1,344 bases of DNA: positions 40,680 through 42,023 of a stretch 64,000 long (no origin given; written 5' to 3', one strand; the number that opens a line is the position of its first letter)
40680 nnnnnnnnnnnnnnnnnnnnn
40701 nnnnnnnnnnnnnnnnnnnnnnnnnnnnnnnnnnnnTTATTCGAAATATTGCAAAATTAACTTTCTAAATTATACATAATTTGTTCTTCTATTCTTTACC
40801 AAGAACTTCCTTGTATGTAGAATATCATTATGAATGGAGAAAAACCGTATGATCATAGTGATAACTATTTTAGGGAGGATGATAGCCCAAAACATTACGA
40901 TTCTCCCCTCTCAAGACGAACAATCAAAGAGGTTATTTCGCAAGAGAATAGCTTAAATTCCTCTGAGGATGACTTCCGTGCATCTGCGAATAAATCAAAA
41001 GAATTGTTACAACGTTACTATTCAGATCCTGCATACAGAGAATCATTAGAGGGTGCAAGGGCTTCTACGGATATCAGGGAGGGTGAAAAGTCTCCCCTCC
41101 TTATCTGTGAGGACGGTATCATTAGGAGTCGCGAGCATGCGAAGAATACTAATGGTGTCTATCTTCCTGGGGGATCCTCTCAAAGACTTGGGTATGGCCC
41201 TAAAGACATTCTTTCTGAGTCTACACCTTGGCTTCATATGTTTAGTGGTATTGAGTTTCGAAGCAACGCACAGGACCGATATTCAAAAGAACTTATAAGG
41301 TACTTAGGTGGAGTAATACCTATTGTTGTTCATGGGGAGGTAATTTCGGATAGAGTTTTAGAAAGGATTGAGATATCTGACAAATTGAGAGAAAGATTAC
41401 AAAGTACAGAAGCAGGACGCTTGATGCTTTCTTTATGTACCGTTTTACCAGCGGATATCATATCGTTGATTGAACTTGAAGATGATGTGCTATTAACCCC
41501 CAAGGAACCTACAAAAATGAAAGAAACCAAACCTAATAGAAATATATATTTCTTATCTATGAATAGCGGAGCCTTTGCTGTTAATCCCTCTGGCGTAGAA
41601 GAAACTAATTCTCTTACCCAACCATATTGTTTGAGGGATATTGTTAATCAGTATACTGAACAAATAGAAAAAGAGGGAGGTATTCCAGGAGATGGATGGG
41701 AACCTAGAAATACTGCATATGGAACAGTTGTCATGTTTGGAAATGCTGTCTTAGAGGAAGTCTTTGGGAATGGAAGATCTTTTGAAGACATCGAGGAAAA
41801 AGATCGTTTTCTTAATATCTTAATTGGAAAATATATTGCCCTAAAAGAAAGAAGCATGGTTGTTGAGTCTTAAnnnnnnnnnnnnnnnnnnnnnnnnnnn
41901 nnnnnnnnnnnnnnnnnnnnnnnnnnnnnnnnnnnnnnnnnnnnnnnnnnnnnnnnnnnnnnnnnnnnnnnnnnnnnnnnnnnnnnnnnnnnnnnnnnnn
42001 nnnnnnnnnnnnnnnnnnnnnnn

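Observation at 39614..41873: tRNA-Lys-flanked mini-insertion (DUF2726-like nuclease-fold gene bracketed by a degenerate tRNA 3'-end repeat) plus two GC-elevated orphan genes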

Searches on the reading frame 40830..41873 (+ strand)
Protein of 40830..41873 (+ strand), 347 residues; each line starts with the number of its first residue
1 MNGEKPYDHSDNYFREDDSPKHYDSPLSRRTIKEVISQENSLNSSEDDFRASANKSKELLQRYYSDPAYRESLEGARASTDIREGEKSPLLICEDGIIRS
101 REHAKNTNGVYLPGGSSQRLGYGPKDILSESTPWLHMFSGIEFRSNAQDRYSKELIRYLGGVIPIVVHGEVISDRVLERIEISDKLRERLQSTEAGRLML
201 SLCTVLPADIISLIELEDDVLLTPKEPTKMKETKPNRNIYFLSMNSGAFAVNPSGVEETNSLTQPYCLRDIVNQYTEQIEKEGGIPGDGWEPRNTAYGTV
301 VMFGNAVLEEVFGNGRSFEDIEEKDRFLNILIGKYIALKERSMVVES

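Call 5: search_protein_families(library=pfam, proteins=[window:40830-41873:+], max_evalue=1)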
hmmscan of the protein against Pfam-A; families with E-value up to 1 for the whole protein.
window:40830-41873:+ (347 aa): 0 families

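Call 10: find_homologous_proteins(query=window:40830-41873:+)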
Query window:40830-41873:+: 3394 candidates shared short words with the query, none scored E <= 0.001.

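Call 24: search_protein_families(library=padloc, proteins=[window:40830-41873:+], max_evalue=0.01)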
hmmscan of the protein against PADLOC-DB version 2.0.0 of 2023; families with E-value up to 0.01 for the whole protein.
window:40830-41873:+ (347 aa): 0 families

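Call 30: search_protein_representatives(protein=window:40830-41873:+)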
Query: 347 residues. Proteins with E-value up to 0.001 (for the whole library): 3; up to 1e-10: 3; up to 1e-30: 3. The best 3 are listed.
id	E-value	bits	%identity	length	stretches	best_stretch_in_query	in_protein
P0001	7.1e-67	242.5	39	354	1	4-340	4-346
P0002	5.6e-61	223.1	100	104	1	244-347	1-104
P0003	1.1e-33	133.5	32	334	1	37-340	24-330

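Call 34: find_encoding_contigs(protein=P0001, flank=10000)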
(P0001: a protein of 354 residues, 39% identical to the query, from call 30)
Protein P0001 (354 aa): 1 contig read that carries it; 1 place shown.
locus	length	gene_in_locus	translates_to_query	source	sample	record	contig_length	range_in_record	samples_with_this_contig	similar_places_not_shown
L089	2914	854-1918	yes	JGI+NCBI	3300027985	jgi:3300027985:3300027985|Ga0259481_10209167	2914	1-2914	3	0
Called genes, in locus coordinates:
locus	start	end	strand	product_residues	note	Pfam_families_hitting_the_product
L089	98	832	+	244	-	-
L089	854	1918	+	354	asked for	-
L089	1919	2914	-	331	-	?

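Call 35: find_encoding_contigs(protein=P0003, flank=10000)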
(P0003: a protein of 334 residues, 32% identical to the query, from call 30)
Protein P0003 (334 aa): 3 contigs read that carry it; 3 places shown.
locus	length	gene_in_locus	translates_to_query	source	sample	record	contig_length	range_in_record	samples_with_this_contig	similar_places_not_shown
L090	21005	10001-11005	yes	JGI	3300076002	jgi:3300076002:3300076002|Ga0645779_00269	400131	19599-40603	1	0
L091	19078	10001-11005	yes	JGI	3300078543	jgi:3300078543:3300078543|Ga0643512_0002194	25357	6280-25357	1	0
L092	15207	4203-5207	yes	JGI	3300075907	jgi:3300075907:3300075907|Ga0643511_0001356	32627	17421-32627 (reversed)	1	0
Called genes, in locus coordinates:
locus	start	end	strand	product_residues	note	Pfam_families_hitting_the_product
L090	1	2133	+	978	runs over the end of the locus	PF07517:SecA_DEAD, PF01043:SecA_PP_bind, PF21090:P-loop_SecA, PF07516:SecA_SW, PF02810:SEC-C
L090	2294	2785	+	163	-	-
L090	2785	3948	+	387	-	PF13439:Glyco_transf_4, PF20706:GT4-conflict, PF00534:Glycos_transf_1, PF13692:Glyco_trans_1_4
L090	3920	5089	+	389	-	PF20706:GT4-conflict, PF00534:Glycos_transf_1, PF13692:Glyco_trans_1_4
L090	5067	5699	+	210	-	PF02397:Bac_transf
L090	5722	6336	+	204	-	PF11967:RecO_N, PF02565:RecO_C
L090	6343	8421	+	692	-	PF17210:SdrD_B (faint), PF17802:SpaA (faint), PF13620:CarboxypepD_reg (weak), PF13715:CarbopepD_reg_2 (faint), PF13620:CarboxypepD_reg (weak)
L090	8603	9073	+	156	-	PF18931:DUF5680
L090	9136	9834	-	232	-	PF18916:Lycopene_cyc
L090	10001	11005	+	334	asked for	-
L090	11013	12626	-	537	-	PF04055:Radical_SAM, PF16199:Radical_SAM_C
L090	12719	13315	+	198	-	PF00334:NDK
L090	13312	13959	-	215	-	PF03167:UDG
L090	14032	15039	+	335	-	PF00579:tRNA-synt_1b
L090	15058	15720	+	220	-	PF00702:Hydrolase, PF13419:HAD_2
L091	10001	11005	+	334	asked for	-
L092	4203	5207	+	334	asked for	-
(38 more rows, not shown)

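Call 49: search_protein_families(library=pfam, proteins=[L089:98-832:+], max_evalue=0.01)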
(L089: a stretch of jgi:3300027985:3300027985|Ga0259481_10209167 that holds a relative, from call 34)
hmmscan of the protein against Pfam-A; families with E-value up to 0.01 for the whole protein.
L089:98-832:+ (244 aa): 0 families

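Call 67: predict_structure(alignment_id=A3)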
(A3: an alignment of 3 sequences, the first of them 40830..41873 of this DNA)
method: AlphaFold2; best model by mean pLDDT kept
length: 347 residues; sequences in the alignment: 3
mean_pLDDT: 68.5   pTM: 0.67
mean pLDDT of the five models: 68.5, 65.7, 60.2, 55.3, 50.4
residues with pLDDT >= 90: 79; 70-90: 125; 50-70: 39; < 50: 104
segments of 3 or more residues with pLDDT < 50: 1-85, 95-102, 115-118, 315-318, 345-347
pLDDT, mean of each block of 10 residues (from residue 1): 33 32 28 26 33 40 44 39 55 53 53 53 79 81 76 85 85 83 92 93 91 93 93 90 94 80 89 84 59 84 85 57 81 92 59
secondary structure, 60 per line:
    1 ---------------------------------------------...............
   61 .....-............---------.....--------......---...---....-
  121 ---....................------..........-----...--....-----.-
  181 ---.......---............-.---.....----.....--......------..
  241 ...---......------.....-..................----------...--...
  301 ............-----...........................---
elements in order: H46-65 H67-78 E88-92 H101-106 E110-112 H116-119 H124-137 E138-143 H150-159 E165-167 E170-173 H184-190 H194-205 E211-215 E220-224 H227-232 E239-243 E247-252 H259-263 H265-282 E293-295 E298-304 H305-312 H318-344

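Call 73: fold_search(model_id=the predicted structure, library=pdb)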
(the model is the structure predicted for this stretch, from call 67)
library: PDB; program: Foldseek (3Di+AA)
matches with E <= 10: 672; with E <= 0.001: 0
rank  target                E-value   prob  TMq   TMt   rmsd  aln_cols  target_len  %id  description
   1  9atc_A                4.4e-02  0.51  0.18  0.19  17.6       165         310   12  ATCASE Y165F MUTANT (released 1999-07-26)
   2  9icz_A                4.4e-02  0.16  0.15  0.19  21.0       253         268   13  C-Methyltransferase SeMT from Saccharopolyspora erythraea (released 2025-12-10)
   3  1kh1_D                5.2e-02  0.09  0.15  0.14  20.3       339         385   12  Crystal Structure of Thermus thermophilus HB8 Argininosuccinate Synthetase (released 2002-04-03)
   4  1xjw_A                5.9e-02  0.41  0.17  0.19  17.6       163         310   13  The Structure of E. coli Aspartate Transcarbamoylase Q137A Mutant in The R-State (released 2005-05-24)
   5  6rme_C                6.2e-02  0.10  0.13  0.12  19.9       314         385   10  Structure of IMP bound Plasmodium falciparum IMP-nucleotidase mutant D172N (released 2020-07-08)
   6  4ncb_B                7.4e-02  0.15  0.18  0.10  20.0       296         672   13  Structure of Thermus thermophilus Argonaute bound to guide DNA and 19-mer target DNA with Mg2+ (released 2014-01-15)
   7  4kpy_A                7.4e-02  0.14  0.18  0.10  19.0       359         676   13  DNA binding protein and DNA complex structure (released 2014-01-29)
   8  2amy                  7.4e-02  0.11  0.13  0.16  17.8       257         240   10  X-Ray Structure of Human Phosphomannomutase 2 (PMM2) (released 2005-08-23)
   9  6rmw_C                7.4e-02  0.11  0.14  0.13  19.8       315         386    8  Structure of N-terminal truncated IMP bound Plasmodium falciparum IMP-nucleotidase (released 2020-07-15)
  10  1kh1_A                7.9e-02  0.08  0.15  0.14  21.1       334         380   12  Crystal Structure of Thermus thermophilus HB8 Argininosuccinate Synthetase (released 2002-04-03)
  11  4nca_B                8.3e-02  0.15  0.18  0.10  19.3       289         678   13  Structure of Thermus thermophilus Argonaute bound to guide DNA 19-mer and target DNA in the presence of Mg2+ (released 2014-01-15)
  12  6cfr                  8.3e-02  0.12  0.14  0.17  17.8       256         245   10  Structure of Human alpha-Phosphomannomutase 1 containing mutation R183I (released 2018-05-09)
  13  8iry_D                1.0e-01  0.28  0.17  0.16  18.1       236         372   14  Carbon Sulfoxide lyase (released 2024-03-06)
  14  3hjf_A                1.0e-01  0.14  0.18  0.10  19.2       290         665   13  Crystal structure of T. thermophilus Argonaute E546 mutant protein complexed with DNA guide strand and 15-nt RNA targe (released 2009-10-06)
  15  4kpy_B                1.0e-01  0.14  0.18  0.10  19.2       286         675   13  DNA binding protein and DNA complex structure (released 2014-01-29)
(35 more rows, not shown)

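Call 75: search_solved_structures(query=A3, max_evalue=10)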
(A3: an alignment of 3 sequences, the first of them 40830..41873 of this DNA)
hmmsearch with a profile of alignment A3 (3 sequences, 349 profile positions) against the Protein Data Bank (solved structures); distinct sequences matched with E-value up to 10: 0.

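Call 81: fold_search(model_id=the predicted structure, library=viral)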
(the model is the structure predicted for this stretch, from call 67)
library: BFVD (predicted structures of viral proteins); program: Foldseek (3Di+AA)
matches with E <= 10: 170; with E <= 0.001: 0
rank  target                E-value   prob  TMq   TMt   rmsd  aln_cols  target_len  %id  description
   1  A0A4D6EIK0            6.5e-02  0.35  0.17  0.21  20.6       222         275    9  YspA cpYpsA-related SLOG domain-containing protein [Pandoravirus celtis]
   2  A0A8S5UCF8            8.7e-02  0.18  0.19  0.15  14.0       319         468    8  Nodulation protein S (NodS) [Siphoviridae sp. ctgN495]
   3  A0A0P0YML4            1.2e-01  0.16  0.15  0.17  26.4       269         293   12  (no name in the UniProt tables at hand)
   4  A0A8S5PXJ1            1.8e-01  0.12  0.17  0.15  17.7       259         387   10  Dot/Icm secretion system ATPase DotB [Podoviridae sp. ctFbF42]
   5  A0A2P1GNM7            1.9e-01  0.23  0.15  0.09  22.2       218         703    9  Nonstructural polyprotein (Fragment) [Wenling moray eel hepevirus]
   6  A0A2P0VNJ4            2.2e-01  0.20  0.17  0.08  19.8       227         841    9  Uncharacterized protein [Tetraselmis virus 1]
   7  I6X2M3                3.2e-01  0.08  0.12  0.11  19.6       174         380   14  Uncharacterized protein [Vibrio phage phi-pp2]
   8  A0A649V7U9            4.0e-01  0.15  0.15  0.13  27.3       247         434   10  Lysin B [Mycobacterium phage Eish]
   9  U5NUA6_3              4.3e-01  0.15  0.14  0.04  19.5       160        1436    8  Polyprotein [Rhizoctonia cerealis alphaendornavirus 1]
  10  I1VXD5                4.3e-01  0.13  0.17  0.14  17.5       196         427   11  (no name in the UniProt tables at hand)
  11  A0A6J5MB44            4.5e-01  0.28  0.17  0.26  13.9       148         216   11  Uncharacterized protein [uncultured Caudovirales phage]
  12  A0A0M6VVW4            4.8e-01  0.08  0.14  0.09  17.2       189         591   13  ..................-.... domain-containing protein [Synechococcus phage S-PM2]
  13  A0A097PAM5            4.8e-01  0.06  0.14  0.18  17.4       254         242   14  Uncharacterized protein [Delftia phage RG-2014]
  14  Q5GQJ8                5.1e-01  0.07  0.14  0.12  16.8       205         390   13  Cytitidyltransferase [Synechococcus phage S-PM2]
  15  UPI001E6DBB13         5.8e-01  0.06  0.13  0.13  18.1       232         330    7  (no name look-up for this kind of identifier)
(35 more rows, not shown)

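Call 92: search_protein_families(library=phrogs, proteins=[window:40830-41873:+], max_evalue=0.001)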
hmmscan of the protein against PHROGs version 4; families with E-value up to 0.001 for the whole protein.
window:40830-41873:+ (347 aa): 0 families
